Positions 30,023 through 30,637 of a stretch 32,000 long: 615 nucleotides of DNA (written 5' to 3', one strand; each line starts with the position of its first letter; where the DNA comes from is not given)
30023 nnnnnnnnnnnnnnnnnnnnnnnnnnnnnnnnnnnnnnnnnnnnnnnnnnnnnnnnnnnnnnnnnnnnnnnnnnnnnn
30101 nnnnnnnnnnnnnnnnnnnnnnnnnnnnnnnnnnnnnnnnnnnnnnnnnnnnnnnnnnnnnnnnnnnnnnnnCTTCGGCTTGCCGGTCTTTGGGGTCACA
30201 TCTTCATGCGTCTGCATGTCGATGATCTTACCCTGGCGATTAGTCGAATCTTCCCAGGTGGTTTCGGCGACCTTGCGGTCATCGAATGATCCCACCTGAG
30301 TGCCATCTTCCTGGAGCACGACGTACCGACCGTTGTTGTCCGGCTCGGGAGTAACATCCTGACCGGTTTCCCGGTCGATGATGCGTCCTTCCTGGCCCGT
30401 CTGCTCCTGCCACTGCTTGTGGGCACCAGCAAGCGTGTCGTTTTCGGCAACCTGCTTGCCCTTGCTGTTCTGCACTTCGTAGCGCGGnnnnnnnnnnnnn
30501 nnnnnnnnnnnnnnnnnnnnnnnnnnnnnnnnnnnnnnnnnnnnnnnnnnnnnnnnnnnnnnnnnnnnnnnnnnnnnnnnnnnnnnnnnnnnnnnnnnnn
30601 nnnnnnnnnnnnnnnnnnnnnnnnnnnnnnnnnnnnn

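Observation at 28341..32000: GC-rich island at the window edge: intact MoxR-type AAA+ / vWA(MIDAS) operon convergent with a two-TM protein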

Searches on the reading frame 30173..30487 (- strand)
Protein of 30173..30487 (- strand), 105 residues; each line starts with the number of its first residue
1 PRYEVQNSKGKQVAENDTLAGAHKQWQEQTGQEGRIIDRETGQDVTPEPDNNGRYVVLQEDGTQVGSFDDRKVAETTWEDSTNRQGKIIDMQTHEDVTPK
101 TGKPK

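Call 47: search_protein_families(library=pfam, proteins=[window:30173-30487:-], max_evalue=10)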
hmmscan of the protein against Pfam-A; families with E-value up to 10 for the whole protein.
seq(105 aa): 2 families
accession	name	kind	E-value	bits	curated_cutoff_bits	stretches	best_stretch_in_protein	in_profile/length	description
PF07879.16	PHB_acc_N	-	0.012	16.1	25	2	30-47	30-47/61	PHB/PHA accumulation regulator DNA-binding domain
PF13773.12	DUF4170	-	0.058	13.8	25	1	59-84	21-46/60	Domain of unknown function (DUF4170)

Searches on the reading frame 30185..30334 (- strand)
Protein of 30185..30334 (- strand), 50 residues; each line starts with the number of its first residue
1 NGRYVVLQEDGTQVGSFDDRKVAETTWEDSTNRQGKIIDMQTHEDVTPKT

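Call 69: find_homologous_proteins(query=A3, max_evalue=0.01)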
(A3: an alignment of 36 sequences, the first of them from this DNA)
Query A3 (36 sequences): 11 candidates shared short words with the query, none scored E <= 0.01.

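Call 83: search_solved_structures(query=A3, max_evalue=5)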
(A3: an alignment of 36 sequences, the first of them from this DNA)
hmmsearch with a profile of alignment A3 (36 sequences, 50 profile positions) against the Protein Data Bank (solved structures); distinct sequences matched with E-value up to 5: 6.
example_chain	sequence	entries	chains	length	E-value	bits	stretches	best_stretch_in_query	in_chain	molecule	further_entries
8fjf_A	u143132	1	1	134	0.52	13.4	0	3-25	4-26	H10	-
11iz_B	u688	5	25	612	1.5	11.9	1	1-35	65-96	DesD | Desferrioxamine synthetase DesD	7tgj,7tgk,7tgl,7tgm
4b8y_A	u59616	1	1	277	1.7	11.8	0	11-48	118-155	FHUD2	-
4fna_A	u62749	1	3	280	1.7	11.8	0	11-48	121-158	Ferric hydroxamate receptor 2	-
2nd4_A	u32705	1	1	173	3.4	10.8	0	1-19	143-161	Amylase-binding protein AbpA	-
6riu_A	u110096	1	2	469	4.2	10.5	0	18-35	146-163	Type VI secretion system protein TssA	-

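Call 84: search_protein_families(library=phrogs, alignment_id=A3, max_evalue=0.1)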
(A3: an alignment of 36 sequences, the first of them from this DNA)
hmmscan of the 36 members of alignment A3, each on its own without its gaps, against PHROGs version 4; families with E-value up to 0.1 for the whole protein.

A. member 1, seq(50 aa): 0 families

B. families by the number of members that match (of 36 scanned): 12 families
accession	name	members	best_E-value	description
phrog_18789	-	20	1.2e-05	-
phrog_20865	-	1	5.8e-05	-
phrog_2492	-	1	0.0036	-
phrog_33508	-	1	0.018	-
phrog_12921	-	1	0.022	-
phrog_27176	-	1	0.024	toxin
phrog_7196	-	1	0.025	-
phrog_3018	-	1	0.039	head decoration protein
phrog_3461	-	1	0.054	-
phrog_21326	-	1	0.057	-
phrog_17715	-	1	0.076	inhibitor of host transcription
phrog_20529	-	1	0.085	-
